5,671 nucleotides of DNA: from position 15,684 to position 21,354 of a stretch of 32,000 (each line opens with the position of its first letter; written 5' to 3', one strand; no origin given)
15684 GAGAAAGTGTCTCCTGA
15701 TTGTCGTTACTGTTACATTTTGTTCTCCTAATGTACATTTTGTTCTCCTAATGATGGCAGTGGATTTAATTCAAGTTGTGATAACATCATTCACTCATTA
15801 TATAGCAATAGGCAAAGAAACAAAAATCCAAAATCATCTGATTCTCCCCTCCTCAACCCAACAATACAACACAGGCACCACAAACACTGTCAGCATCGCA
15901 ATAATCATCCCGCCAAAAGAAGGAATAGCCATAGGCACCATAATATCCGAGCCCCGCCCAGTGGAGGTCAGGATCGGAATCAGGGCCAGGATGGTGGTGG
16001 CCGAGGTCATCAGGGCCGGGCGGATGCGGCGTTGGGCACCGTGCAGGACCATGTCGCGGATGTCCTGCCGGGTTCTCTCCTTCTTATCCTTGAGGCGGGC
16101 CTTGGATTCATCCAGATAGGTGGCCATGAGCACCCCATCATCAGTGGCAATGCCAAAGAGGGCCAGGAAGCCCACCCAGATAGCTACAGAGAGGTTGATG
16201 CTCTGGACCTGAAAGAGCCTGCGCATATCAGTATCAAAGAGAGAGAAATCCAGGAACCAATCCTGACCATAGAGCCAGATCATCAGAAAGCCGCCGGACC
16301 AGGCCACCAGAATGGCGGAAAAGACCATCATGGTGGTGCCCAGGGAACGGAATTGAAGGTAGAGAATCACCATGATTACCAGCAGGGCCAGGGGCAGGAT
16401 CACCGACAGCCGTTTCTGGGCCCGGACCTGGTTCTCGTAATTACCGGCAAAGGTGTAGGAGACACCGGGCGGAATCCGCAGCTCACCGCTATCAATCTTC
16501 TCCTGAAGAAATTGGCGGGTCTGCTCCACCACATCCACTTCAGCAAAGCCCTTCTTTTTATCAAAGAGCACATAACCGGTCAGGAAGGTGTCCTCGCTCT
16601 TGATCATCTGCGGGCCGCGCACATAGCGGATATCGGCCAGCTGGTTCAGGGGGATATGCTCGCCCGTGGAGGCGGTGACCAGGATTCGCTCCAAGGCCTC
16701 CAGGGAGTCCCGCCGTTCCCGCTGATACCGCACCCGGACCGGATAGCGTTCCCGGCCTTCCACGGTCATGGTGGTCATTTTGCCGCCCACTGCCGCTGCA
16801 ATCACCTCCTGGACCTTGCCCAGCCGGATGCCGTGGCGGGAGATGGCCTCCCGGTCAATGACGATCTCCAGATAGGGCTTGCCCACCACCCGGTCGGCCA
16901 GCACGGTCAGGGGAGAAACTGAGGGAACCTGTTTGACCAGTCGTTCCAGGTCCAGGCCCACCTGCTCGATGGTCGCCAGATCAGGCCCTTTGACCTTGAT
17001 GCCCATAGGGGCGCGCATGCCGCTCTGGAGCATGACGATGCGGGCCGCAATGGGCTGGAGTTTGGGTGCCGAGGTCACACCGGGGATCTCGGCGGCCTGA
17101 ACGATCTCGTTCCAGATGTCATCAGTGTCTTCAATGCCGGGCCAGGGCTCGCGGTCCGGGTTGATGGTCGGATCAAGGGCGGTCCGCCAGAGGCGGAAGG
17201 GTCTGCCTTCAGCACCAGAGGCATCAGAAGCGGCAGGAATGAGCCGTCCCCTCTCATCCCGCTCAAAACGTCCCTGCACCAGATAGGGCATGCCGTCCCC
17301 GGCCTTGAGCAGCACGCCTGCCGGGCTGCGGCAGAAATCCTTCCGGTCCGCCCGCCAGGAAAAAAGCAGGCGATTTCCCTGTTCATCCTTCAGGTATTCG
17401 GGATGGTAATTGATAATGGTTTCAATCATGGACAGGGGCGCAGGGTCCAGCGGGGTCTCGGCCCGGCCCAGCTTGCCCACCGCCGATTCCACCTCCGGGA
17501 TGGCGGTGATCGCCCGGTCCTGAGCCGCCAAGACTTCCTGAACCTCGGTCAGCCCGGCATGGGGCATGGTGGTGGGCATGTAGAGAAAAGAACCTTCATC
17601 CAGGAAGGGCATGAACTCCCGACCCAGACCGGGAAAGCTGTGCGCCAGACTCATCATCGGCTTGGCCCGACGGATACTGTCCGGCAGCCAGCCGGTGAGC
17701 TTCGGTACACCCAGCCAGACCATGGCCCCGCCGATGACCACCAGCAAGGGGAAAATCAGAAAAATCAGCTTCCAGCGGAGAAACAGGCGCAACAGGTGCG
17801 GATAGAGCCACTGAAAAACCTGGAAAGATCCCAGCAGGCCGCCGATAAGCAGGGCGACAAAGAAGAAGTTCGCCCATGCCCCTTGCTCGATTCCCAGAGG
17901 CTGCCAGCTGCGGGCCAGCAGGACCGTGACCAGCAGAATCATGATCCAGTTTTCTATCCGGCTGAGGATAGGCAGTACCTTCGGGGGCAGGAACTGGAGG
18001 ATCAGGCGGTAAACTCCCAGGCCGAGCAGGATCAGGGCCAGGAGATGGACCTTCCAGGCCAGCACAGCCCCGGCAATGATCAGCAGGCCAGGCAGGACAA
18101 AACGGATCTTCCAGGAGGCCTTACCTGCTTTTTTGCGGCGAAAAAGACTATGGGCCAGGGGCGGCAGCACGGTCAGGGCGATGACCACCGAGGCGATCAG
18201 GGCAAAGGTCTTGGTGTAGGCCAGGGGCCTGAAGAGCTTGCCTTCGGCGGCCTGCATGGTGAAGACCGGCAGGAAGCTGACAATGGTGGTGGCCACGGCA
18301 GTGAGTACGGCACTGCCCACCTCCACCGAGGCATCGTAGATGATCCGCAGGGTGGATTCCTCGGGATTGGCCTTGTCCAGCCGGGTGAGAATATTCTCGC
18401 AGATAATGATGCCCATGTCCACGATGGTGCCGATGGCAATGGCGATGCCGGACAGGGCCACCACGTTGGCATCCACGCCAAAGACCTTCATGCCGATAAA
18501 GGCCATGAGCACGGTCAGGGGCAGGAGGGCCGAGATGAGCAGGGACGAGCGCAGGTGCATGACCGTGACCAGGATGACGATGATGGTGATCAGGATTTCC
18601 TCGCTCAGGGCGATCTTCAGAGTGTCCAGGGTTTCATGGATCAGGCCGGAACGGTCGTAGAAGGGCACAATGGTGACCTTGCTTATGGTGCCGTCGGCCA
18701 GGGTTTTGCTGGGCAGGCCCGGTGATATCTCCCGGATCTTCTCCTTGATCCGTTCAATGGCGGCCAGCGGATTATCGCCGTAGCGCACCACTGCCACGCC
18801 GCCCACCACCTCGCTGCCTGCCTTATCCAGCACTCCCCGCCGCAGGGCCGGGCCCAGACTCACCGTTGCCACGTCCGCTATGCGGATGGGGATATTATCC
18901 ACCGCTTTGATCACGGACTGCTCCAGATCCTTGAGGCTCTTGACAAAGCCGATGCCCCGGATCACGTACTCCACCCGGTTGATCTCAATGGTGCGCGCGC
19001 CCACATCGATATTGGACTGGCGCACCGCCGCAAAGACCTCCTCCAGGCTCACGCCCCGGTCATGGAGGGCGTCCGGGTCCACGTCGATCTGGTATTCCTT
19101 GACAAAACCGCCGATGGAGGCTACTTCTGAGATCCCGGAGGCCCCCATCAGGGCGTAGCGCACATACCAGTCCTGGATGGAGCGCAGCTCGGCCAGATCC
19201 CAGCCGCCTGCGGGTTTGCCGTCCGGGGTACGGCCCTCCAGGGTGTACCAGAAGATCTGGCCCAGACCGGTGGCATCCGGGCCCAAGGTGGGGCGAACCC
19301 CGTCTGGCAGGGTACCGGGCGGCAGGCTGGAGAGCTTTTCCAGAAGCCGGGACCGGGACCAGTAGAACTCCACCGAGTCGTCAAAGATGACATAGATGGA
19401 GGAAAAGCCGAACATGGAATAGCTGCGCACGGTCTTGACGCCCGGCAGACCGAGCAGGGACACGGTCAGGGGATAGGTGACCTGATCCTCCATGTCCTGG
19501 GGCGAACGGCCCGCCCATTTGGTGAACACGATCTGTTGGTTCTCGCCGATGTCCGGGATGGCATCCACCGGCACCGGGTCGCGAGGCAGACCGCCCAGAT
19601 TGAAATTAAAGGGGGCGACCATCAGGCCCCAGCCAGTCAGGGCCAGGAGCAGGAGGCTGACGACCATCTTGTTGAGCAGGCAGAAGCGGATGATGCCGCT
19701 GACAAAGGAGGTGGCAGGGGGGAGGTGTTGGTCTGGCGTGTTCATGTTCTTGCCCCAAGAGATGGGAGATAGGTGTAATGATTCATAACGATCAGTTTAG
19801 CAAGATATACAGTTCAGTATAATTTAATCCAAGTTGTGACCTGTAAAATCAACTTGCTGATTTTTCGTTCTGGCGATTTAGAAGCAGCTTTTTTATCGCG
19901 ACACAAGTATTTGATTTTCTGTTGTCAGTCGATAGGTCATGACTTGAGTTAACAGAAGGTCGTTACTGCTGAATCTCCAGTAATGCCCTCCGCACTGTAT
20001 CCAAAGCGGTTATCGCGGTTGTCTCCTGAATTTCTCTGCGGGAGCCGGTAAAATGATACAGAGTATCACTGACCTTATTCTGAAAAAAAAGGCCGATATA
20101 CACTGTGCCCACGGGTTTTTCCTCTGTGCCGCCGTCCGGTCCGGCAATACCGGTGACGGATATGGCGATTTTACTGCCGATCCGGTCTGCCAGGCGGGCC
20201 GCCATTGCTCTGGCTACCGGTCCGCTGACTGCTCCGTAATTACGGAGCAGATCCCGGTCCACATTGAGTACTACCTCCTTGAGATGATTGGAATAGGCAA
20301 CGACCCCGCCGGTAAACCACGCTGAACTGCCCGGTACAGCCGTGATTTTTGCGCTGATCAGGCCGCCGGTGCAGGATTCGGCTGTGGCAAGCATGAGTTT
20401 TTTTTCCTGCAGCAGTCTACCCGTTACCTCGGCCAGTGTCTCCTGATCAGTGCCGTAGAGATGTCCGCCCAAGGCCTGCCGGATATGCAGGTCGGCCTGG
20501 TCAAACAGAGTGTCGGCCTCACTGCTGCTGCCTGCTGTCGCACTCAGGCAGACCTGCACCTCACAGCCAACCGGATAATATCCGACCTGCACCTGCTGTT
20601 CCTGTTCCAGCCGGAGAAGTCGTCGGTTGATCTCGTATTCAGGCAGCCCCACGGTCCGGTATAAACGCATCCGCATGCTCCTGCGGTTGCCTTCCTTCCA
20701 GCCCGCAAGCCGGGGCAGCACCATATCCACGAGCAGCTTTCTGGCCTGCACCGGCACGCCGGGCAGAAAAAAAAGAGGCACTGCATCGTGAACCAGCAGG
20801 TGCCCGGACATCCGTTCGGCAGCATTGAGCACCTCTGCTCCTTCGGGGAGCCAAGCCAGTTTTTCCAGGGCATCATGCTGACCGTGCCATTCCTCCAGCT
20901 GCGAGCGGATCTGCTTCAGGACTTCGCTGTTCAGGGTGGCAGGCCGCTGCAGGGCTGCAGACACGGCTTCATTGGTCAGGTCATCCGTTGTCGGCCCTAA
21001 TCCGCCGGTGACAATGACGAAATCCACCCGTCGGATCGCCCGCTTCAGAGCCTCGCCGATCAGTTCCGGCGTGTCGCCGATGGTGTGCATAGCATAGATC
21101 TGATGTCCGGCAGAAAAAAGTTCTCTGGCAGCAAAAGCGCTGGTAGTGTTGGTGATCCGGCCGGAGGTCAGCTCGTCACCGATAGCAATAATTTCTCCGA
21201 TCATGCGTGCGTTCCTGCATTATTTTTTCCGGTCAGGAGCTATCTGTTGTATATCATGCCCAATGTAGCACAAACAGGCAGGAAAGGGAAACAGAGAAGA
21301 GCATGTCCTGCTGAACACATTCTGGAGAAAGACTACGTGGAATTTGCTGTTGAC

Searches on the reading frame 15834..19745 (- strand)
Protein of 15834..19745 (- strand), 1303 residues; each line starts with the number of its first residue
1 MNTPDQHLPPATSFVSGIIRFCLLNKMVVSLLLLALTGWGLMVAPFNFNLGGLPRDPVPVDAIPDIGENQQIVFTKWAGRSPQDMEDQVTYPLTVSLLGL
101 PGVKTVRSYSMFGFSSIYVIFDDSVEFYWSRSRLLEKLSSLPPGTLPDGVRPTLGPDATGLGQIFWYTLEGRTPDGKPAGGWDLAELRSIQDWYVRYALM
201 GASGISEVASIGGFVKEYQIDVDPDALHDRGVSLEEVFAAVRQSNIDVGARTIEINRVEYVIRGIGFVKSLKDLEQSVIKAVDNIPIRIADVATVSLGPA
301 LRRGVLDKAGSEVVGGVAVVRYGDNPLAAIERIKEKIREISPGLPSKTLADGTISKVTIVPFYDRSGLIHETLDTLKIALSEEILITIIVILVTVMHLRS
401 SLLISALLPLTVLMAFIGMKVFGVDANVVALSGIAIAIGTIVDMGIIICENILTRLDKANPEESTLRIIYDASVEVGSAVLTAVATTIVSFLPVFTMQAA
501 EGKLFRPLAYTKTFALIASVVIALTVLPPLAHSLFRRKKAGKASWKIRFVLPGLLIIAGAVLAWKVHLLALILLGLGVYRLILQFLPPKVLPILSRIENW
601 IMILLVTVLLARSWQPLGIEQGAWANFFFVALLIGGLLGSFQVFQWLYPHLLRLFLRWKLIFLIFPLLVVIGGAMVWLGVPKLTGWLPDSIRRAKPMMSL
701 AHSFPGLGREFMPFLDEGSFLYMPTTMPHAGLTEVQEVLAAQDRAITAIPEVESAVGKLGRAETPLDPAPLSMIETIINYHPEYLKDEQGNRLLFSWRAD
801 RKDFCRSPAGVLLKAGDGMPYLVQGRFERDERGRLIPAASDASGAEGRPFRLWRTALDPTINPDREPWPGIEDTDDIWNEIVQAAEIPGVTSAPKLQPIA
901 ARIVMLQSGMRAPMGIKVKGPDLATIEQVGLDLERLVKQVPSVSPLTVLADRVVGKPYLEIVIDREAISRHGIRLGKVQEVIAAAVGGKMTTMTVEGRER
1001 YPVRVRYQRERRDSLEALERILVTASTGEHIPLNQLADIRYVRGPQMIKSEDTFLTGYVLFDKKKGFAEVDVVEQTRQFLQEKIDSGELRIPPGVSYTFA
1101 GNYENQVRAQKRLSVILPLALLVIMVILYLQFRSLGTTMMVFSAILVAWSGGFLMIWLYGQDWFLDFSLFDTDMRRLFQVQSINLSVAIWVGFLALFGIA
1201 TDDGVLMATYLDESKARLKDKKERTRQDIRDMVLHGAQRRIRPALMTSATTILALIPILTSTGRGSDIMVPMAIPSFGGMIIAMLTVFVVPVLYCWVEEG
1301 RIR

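Call 77: search_protein_families(library=padloc, proteins=[window:15834-19745:-], max_evalue=0.001)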
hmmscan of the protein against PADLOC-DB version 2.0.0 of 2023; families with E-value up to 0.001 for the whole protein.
window:15834-19745:- (1303 aa): 0 families

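Call 78: search_protein_families(library=pfam, proteins=[window:15834-19745:-], max_evalue=0.00001)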
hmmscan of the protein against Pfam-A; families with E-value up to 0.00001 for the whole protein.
window:15834-19745:- (1303 aa): 1 family
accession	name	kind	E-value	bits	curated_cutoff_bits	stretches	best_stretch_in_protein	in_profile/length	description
PF00873.25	ACR_tran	-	1.5e-170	569.6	28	3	51-544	23-499/1021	AcrB/AcrD/AcrF family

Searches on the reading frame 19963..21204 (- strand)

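Call 78: search_protein_families(library=pfam, proteins=[window:19963-21204:-], max_evalue=0.00001)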
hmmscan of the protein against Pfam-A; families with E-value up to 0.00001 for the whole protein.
window:19963-21204:- (413 aa): 3 families
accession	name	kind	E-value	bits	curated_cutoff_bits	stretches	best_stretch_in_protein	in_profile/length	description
PF02464.23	CinA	-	5.2e-56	189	23.5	1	255-407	2-154/155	Competence-damaged protein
PF00994.29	MoCF_biosynth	-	5.8e-33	114.1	26.6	1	4-167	1-143/144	Probable molybdopterin binding domain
PF18146.6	CinA_KH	-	1.4e-10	41.6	27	1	180-251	2-73/73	Damage-inducible protein CinA KH domain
